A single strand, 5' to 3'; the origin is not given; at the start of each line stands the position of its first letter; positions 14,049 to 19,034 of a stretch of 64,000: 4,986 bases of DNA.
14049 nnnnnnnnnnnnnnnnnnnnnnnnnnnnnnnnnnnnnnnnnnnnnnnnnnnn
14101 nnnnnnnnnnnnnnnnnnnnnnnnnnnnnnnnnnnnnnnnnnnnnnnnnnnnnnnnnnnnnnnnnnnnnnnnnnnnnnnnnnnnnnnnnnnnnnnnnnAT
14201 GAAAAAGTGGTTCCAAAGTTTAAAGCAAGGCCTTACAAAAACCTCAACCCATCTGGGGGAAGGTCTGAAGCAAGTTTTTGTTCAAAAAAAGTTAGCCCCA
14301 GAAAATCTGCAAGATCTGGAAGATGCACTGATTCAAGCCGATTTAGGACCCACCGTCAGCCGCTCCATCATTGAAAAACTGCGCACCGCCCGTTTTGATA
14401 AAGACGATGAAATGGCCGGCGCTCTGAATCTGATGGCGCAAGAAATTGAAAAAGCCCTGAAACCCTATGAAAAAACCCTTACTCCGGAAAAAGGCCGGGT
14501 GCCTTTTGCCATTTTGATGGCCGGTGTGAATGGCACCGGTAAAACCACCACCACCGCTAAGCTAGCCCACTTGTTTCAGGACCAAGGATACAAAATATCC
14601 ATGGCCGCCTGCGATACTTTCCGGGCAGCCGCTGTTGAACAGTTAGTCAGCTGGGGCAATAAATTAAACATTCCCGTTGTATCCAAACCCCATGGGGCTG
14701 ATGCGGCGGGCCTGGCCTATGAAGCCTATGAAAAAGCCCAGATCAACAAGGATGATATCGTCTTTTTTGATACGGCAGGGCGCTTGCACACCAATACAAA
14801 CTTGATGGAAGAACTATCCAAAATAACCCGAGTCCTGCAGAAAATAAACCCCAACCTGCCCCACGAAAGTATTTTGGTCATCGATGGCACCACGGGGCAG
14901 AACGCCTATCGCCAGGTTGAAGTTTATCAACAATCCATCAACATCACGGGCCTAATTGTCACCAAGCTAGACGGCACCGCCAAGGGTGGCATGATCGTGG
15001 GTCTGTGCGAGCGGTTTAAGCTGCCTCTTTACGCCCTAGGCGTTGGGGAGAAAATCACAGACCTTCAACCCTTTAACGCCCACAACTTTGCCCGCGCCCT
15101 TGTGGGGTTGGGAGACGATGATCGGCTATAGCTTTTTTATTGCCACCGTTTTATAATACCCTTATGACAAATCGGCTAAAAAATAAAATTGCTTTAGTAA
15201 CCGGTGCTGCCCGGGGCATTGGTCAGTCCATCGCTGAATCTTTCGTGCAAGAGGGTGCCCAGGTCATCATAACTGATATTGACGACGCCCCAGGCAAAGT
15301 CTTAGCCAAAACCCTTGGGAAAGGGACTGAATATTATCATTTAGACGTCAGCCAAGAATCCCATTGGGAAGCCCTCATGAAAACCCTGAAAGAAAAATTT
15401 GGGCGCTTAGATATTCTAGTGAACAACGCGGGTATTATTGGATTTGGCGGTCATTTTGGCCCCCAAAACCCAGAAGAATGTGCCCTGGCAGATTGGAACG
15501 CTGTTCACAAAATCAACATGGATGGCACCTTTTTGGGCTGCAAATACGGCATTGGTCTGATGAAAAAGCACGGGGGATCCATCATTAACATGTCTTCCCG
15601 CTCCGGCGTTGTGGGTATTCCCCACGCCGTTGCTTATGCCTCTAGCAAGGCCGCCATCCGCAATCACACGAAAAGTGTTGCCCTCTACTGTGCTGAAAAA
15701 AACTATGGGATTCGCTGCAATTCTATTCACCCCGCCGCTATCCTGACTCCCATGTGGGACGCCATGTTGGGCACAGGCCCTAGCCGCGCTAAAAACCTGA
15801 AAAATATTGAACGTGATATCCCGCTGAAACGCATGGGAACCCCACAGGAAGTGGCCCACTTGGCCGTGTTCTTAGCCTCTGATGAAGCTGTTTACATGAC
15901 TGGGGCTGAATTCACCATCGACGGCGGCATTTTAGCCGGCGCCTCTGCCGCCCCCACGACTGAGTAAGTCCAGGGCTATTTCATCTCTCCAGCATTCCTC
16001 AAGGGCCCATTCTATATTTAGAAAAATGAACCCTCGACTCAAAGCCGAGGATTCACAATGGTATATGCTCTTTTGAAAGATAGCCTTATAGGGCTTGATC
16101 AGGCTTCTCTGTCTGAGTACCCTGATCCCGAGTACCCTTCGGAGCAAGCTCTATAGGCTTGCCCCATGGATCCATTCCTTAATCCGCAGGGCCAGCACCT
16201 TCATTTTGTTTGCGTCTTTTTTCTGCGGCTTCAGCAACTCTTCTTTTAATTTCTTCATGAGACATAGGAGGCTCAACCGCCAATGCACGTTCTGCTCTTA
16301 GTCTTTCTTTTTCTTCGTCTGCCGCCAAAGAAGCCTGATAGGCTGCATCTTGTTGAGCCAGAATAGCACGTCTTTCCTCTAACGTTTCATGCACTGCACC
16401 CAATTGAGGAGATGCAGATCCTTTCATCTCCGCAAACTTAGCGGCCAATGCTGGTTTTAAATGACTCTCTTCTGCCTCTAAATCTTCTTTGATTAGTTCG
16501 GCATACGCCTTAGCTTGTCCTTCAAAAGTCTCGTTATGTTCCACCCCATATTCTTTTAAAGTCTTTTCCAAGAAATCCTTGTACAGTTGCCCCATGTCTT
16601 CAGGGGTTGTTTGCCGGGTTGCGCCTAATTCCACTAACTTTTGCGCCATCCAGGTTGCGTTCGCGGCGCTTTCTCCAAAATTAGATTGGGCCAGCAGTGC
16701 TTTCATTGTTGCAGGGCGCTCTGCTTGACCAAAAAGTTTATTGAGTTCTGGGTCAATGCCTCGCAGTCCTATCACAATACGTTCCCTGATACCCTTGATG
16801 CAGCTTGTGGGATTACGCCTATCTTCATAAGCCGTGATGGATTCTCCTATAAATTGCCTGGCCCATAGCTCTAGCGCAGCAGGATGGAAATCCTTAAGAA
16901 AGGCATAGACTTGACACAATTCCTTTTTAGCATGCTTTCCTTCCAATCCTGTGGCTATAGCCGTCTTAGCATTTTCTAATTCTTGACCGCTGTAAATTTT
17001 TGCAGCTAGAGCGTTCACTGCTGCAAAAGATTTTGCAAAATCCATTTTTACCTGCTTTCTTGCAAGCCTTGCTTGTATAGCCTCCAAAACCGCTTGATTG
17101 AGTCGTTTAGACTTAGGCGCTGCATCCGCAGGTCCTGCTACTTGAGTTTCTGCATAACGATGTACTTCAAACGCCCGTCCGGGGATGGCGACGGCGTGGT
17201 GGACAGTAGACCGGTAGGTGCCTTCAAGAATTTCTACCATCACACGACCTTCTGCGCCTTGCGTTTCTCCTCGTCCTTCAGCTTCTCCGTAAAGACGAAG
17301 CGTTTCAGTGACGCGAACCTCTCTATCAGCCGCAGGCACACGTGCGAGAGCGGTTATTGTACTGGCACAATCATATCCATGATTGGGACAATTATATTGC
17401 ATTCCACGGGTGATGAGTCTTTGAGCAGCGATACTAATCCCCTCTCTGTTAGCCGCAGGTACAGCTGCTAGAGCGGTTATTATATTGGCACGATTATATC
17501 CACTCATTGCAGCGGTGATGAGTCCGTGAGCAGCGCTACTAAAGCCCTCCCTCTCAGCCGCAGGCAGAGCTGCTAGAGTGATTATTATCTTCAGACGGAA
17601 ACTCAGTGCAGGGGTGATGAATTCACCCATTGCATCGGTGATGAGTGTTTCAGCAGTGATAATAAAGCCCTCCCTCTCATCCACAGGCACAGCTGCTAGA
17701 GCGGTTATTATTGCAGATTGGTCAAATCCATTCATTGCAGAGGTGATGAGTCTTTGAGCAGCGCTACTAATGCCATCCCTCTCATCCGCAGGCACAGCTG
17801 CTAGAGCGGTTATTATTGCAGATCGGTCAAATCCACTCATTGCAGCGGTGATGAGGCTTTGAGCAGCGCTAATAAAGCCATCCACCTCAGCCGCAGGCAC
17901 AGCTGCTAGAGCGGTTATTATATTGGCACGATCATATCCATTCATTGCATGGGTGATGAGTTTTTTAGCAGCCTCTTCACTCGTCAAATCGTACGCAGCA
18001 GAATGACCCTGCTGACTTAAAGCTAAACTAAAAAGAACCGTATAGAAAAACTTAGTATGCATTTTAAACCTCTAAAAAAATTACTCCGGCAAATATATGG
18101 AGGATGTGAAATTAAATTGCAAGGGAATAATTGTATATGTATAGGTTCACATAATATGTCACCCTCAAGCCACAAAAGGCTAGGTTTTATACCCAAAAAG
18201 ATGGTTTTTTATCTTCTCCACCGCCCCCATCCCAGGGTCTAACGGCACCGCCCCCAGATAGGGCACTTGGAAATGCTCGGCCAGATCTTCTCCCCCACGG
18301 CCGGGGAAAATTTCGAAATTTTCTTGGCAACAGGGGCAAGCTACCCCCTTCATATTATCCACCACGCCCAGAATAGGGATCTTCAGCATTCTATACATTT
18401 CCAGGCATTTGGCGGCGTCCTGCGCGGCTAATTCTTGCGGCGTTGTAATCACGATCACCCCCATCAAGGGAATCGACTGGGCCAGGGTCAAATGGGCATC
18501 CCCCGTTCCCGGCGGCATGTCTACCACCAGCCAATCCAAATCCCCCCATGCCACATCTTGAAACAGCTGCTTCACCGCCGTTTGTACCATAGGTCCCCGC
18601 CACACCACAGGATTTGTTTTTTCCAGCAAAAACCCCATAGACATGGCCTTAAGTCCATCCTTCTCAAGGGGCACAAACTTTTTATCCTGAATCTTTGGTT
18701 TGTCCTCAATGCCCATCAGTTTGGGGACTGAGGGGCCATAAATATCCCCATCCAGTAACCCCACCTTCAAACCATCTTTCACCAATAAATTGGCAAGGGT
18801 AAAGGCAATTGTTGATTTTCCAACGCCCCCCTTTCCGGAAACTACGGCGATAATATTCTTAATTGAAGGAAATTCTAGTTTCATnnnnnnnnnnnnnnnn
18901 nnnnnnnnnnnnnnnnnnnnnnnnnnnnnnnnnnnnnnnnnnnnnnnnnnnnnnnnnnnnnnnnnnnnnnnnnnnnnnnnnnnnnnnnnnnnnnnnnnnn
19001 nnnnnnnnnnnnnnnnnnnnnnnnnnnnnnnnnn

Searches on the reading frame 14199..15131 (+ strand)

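Call 60: search_protein_families(library=pfam, proteins=[window:14199-15131:+], max_evalue=0.001)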
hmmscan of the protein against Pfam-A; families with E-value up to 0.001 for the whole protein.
window:14199-15131:+ (310 aa): 7 families
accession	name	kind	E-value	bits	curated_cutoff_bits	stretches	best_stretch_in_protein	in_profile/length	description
PF00448.28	SRP54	-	1.2e-70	237.6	22.7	1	103-302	2-195/196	SRP54-type protein, GTPase domain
PF02881.24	SRP54_N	-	1e-09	38.9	22.4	1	19-88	1-72/75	SRP54-type protein, helical bundle domain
PF01656.29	CbiA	-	9.5e-07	29.3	25.4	1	111-262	8-88/125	CobQ/CobB/MinD/ParA nucleotide binding domain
PF13604.12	AAA_30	-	1.2e-05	25.5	27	1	106-199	22-103/191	AAA domain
PF13521.12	AAA_28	-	0.00033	21.4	27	1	105-193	2-82/164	AAA domain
PF06414.18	Zeta_toxin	-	0.00044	20.2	22.3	0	93-144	9-57/199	Zeta toxin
PF00004.35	AAA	-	0.00088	20.2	21.2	0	105-209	1-88/131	ATPase family associated with various cellular activities (AAA)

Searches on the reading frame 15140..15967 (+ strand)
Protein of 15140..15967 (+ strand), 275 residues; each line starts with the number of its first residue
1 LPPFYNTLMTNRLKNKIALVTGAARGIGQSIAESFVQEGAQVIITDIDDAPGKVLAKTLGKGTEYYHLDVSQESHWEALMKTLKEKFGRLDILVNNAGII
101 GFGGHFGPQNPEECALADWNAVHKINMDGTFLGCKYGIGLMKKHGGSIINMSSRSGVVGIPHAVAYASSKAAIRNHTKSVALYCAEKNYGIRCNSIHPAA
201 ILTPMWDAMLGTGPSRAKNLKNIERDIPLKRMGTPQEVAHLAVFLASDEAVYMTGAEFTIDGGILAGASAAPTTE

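Call 60: search_protein_families(library=pfam, proteins=[window:15140-15967:+], max_evalue=0.001)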
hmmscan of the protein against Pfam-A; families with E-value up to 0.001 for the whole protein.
window:15140-15967:+ (275 aa): 3 families
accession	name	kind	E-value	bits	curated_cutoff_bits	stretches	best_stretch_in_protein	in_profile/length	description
PF13561.12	adh_short_C2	-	9.8e-65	218.9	27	1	22-264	1-235/236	Enoyl-(Acyl carrier protein) reductase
PF00106.31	adh_short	-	1.7e-48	165.1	26.6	1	16-207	1-188/195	short chain dehydrogenase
PF08659.16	KR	-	6.9e-07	29.8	22.6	1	19-171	4-154/180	KR domain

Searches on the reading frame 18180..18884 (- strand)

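Call 30: search_protein_families(library=ncbifam, proteins=[window:18180-18884:-], max_evalue=0.1)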
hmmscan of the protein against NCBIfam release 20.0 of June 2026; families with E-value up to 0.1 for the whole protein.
window:18180-18884:- (234 aa): 39 families (the best 25 are shown)
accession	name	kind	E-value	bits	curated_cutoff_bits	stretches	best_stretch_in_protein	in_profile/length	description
NF041136.1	MrpORP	equivalog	3.9e-84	283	450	1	7-220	3-219/365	iron-sulfur cluster carrier protein MrpORP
NF008669.0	PRK11670.1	equivalog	1.8e-73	247.6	348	1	7-216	105-316/369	iron-sulfur cluster carrier protein ApbC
TIGR01969.1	minD_arch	subfamily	3.1e-14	52.8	201.75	1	11-180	2-171/251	cell division ATPase MinD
TIGR01968.1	minD_bact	equivalog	6.3e-10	38.8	212.9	1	10-61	2-53/261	septum site-determining protein MinD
NF041546.1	ParA_partition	equivalog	2.7e-09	36.9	180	1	11-47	1-37/203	ParA family partition ATPase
TIGR03815.1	CpaE_hom_Actino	equivalog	1e-08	34.7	154.45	1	11-159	113-263/340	septum site-determining protein Ssd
NF047398.1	AAA_KGGVGR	domain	1.5e-07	32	90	1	10-62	3-55/190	KGGVGR-motif variant AAA ATPase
NF008079.0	PRK10818.1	equivalog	3e-06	26.8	508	1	10-63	3-56/270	septum site-determining protein MinD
NF010443.0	PRK13869.1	subfamily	1.1e-05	24.4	446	1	99-178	236-308/405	plasmid-partitioning protein RepA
TIGR01007.1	eps_fam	subfamily_domain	4.5e-05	23.1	108.05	1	11-53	19-61/204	polysaccharide biosynthesis tyrosine autokinase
NF053622.1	ATPseBagAMYCTU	equivalog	5.2e-05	22.8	400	1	12-45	9-42/325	ATPase BagA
TIGR03453.1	partition_RepA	equivalog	6.6e-05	21.9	348.45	1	10-47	105-142/387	plasmid partitioning protein RepA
TIGR00455.1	apsK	equivalog_domain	6.7e-05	22.6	138.7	1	11-67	19-75/184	adenylyl-sulfate kinase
TIGR03018.1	pepcterm_TyrKin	hypoth_equivalog_domain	6.8e-05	22.3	230.65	1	8-67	34-94/207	XrtA-associated tyrosine autokinase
TIGR03371.1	cellulose_yhjQ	equivalog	9.9e-05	21.9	157.85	1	10-47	2-39/246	cellulose biosynthesis protein BcsQ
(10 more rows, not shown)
